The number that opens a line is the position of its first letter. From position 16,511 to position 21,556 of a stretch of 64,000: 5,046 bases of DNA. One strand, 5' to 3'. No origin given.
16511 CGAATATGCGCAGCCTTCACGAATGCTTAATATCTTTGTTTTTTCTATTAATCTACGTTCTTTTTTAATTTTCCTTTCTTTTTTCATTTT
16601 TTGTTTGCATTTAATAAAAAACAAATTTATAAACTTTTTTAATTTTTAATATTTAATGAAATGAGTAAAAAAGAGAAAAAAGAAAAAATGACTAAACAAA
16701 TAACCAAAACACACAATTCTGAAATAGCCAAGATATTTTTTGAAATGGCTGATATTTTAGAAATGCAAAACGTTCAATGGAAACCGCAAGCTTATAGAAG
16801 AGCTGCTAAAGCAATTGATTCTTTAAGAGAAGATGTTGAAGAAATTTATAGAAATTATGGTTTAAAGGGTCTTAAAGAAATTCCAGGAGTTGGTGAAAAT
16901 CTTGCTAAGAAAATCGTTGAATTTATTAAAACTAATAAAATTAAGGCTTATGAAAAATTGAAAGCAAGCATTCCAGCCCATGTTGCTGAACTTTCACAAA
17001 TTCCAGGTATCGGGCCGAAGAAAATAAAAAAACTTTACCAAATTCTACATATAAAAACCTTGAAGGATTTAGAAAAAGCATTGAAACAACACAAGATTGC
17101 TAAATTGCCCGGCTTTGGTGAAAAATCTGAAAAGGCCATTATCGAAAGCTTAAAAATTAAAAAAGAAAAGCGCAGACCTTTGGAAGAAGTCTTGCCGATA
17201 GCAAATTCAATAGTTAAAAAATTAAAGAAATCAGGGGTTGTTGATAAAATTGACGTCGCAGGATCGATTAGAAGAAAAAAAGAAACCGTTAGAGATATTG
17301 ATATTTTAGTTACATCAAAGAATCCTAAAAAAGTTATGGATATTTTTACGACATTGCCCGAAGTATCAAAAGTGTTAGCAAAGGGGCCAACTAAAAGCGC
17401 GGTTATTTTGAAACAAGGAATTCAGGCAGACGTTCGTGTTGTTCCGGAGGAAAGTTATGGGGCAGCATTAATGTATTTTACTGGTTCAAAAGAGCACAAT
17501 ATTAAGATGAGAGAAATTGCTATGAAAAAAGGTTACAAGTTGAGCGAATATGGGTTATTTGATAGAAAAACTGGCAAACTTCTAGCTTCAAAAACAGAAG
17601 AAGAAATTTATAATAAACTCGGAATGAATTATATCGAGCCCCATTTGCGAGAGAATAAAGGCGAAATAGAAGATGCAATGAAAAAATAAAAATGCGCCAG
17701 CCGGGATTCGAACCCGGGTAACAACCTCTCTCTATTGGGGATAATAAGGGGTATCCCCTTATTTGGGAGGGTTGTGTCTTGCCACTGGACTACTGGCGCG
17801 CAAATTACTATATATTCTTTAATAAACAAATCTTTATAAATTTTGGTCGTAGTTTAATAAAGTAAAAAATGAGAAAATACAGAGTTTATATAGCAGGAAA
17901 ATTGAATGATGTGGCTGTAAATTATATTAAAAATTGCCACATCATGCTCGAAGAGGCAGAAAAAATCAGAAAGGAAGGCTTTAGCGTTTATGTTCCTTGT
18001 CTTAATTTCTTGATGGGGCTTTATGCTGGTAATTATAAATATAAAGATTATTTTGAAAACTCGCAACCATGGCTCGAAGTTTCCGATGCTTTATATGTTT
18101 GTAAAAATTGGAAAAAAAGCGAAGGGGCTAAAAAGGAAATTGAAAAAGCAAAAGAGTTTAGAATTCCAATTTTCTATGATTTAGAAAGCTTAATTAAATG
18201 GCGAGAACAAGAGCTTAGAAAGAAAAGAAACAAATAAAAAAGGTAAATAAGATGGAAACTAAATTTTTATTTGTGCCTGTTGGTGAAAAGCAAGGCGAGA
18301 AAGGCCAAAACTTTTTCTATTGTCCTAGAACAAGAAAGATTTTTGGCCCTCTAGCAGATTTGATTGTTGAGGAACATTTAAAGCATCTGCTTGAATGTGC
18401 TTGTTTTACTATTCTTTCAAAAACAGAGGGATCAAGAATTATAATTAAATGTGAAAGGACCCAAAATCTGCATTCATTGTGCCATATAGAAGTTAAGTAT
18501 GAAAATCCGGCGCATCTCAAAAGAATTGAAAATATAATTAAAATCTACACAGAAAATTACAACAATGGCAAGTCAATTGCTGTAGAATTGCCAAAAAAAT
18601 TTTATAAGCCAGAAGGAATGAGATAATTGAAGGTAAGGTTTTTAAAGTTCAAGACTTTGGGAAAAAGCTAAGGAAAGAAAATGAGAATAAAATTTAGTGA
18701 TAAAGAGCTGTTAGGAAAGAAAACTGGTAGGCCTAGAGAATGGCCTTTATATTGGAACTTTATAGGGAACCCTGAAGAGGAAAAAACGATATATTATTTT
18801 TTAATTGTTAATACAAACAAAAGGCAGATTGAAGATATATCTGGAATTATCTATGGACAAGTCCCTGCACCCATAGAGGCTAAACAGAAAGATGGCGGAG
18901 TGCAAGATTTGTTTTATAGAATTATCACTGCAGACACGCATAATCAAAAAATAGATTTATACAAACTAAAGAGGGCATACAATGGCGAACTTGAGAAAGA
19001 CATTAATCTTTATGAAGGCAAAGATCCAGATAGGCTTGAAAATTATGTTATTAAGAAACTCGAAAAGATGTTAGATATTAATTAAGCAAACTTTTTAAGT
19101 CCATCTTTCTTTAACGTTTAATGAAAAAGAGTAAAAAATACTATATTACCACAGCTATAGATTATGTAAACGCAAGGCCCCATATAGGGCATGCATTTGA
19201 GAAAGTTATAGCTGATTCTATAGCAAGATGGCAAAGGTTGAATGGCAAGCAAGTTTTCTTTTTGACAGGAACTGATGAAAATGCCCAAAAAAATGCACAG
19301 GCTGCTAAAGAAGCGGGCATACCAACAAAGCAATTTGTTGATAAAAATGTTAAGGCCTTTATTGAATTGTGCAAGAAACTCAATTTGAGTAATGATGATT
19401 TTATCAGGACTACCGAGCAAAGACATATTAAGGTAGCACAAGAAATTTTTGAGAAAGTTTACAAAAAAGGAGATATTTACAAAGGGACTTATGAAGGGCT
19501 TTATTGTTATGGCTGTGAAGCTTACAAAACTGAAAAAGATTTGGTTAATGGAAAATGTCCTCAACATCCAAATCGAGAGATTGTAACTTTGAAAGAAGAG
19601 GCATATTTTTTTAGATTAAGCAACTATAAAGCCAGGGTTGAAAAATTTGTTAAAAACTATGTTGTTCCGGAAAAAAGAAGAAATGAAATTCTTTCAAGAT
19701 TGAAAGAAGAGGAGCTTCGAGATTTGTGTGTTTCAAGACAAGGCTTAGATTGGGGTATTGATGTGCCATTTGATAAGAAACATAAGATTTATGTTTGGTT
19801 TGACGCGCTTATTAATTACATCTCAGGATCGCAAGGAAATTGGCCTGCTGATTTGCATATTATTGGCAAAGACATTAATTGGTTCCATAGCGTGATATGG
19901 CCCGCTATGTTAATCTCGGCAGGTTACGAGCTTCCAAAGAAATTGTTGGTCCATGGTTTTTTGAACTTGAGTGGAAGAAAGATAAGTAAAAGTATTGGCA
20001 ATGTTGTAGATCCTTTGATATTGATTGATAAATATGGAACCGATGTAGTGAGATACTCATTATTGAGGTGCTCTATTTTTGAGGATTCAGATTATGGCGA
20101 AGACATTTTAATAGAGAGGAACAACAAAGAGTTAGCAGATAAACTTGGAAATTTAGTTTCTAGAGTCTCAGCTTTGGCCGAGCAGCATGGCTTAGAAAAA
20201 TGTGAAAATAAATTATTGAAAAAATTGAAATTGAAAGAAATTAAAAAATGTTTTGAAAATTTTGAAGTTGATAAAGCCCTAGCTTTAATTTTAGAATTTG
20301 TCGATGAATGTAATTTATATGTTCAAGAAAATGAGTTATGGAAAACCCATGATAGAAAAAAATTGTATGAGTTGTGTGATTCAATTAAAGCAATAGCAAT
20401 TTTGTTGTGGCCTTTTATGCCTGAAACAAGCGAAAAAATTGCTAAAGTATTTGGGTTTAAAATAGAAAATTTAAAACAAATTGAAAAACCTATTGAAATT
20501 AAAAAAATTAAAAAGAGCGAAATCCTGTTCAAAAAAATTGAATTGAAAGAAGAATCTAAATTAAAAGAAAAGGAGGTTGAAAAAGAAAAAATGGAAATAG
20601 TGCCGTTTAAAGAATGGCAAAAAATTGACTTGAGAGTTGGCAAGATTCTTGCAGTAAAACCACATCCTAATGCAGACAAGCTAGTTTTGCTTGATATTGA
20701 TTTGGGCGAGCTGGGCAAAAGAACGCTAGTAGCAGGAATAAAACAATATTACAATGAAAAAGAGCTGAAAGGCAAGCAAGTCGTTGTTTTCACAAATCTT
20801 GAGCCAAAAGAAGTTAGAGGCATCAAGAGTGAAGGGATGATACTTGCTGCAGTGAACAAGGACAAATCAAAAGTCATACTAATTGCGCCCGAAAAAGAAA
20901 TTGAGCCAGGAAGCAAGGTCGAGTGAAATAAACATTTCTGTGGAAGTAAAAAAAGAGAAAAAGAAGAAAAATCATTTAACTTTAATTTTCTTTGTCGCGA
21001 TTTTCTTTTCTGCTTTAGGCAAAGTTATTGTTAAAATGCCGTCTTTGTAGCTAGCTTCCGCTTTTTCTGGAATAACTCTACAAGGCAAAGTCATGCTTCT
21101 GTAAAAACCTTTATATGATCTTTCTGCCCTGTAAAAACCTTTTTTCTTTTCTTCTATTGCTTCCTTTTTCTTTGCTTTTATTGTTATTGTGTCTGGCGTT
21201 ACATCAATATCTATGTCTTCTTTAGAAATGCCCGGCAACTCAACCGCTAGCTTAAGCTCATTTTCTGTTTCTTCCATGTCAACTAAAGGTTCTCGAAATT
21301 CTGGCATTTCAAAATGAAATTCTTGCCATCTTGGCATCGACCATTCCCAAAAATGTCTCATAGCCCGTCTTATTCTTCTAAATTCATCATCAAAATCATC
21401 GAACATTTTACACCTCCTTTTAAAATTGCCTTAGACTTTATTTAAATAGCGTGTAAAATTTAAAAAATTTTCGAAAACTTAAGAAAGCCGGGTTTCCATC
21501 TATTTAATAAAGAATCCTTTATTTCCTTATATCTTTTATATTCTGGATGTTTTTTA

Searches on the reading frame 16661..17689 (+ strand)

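Call 29: search_protein_families(library=pfam, proteins=[window:16661-17689:+], max_evalue=0.01)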
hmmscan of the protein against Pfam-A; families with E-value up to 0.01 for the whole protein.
window:16661-17689:+ (342 aa): 14 families
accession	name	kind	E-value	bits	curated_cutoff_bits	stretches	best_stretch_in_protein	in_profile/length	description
PF14791.11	DNA_pol_B_thumb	-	1.2e-28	99.2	25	1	269-331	1-63/63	DNA polymerase beta thumb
PF14716.13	HHH_8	-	8.3e-23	81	30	1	18-93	2-72/73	Helix-hairpin-helix domain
PF14520.12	HHH_5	-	9.2e-16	58.5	27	1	110-165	3-56/57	Helix-hairpin-helix domain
PF00633.29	HHH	-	1.8e-08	34.3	24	1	100-126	2-28/30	Helix-hairpin-helix motif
PF11798.14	IMS_HHH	-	2.6e-07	30.9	24.4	0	136-166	3-32/32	IMS family HHH motif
PF14792.12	DNA_pol_B_palm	-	7.2e-06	26.7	25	1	172-232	2-63/113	DNA polymerase beta palm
PF12836.13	HHH_3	-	1.1e-05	25.9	27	0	71-96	16-42/65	Helix-hairpin-helix motif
PF12826.13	HHH_2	-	2.3e-05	24.9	27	0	67-95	33-61/64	Helix-hairpin-helix motif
PF10391.15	DNA_pol_lambd_f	-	2.7e-05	24.3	29.8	1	110-145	2-35/51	Fingers domain of DNA polymerase lambda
PF11731.14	Cdd1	-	5.1e-05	23.8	25.5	0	107-139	4-35/86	Pathogenicity locus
PF21999.2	IMS_HHH_1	-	0.00045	21.1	27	0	113-145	2-32/53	DNA polymerase-iota, thumb domain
PF00570.28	HRDC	-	0.0011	19.3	23.8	0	104-127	39-62/68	HRDC domain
PF21176.3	RecR_HhH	-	0.0023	18.2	27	0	108-120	5-17/45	RecR, helix-hairpin-helix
PF01909.29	NTP_transf_2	-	0.0026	18.5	21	1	184-225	4-46/93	Nucleotidyltransferase domain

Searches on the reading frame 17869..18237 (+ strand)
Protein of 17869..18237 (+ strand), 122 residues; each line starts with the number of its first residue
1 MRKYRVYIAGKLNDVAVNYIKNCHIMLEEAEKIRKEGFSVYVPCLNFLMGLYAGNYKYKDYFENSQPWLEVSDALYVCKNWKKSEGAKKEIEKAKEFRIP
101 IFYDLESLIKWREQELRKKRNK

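Call 29: search_protein_families(library=pfam, proteins=[window:17869-18237:+], max_evalue=0.01)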
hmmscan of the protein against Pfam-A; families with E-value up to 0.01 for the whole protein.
window:17869-18237:+ (122 aa): 2 families
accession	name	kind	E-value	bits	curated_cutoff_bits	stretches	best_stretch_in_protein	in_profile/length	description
PF14359.12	DUF4406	-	4e-13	50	22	1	5-103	2-91/91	Domain of unknown function (DUF4406)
PF24963.1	DUF7768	-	0.0027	18.4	26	1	67-103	62-97/98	Domain of unknown function (DUF7768)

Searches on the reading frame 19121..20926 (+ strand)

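Call 29: search_protein_families(library=pfam, proteins=[window:19121-20926:+], max_evalue=0.01)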
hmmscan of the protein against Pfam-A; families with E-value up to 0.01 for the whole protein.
window:19121-20926:+ (601 aa): 6 families
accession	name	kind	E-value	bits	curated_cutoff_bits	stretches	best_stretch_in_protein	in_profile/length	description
PF09334.17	tRNA-synt_1g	-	4.2e-95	319.2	20.1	2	158-349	180-390/391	tRNA synthetases class I (M)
PF00133.28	tRNA-synt_1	-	2.6e-32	112.5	22.7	2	2-217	20-245/414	tRNA synthetases class I (I, L, M and V)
PF01588.26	tRNA_bind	-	5.8e-29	100.5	27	1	504-599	1-96/96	Putative tRNA binding domain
PF01406.26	tRNA-synt_1e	-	1e-13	51.8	27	2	16-148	19-144/301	tRNA synthetases class I (C) catalytic domain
PF08264.19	Anticodon_1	-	2.8e-08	34.2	25.1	1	371-492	12-120/148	Anticodon-binding domain of tRNA ligase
PF19303.5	Anticodon_3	-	0.003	17.9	23.5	1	362-483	11-145/152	Anticodon binding domain of methionyl tRNA ligase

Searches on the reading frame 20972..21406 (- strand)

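Call 29: search_protein_families(library=pfam, proteins=[window:20972-21406:-], max_evalue=0.01)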
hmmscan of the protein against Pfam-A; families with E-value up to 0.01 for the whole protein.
window:20972-21406:- (144 aa): 3 families
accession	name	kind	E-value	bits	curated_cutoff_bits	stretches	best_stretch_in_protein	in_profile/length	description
PF00011.27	HSP20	-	2e-21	76.4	20.8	1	43-143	1-101/102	Hsp20/alpha crystallin family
PF17886.7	ArsA_HSP20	-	4.4e-08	33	22.5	1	49-128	2-62/63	HSP20-like domain found in ArsA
PF04969.22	CS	-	3.9e-06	28.2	21.3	1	45-131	6-78/78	CS domain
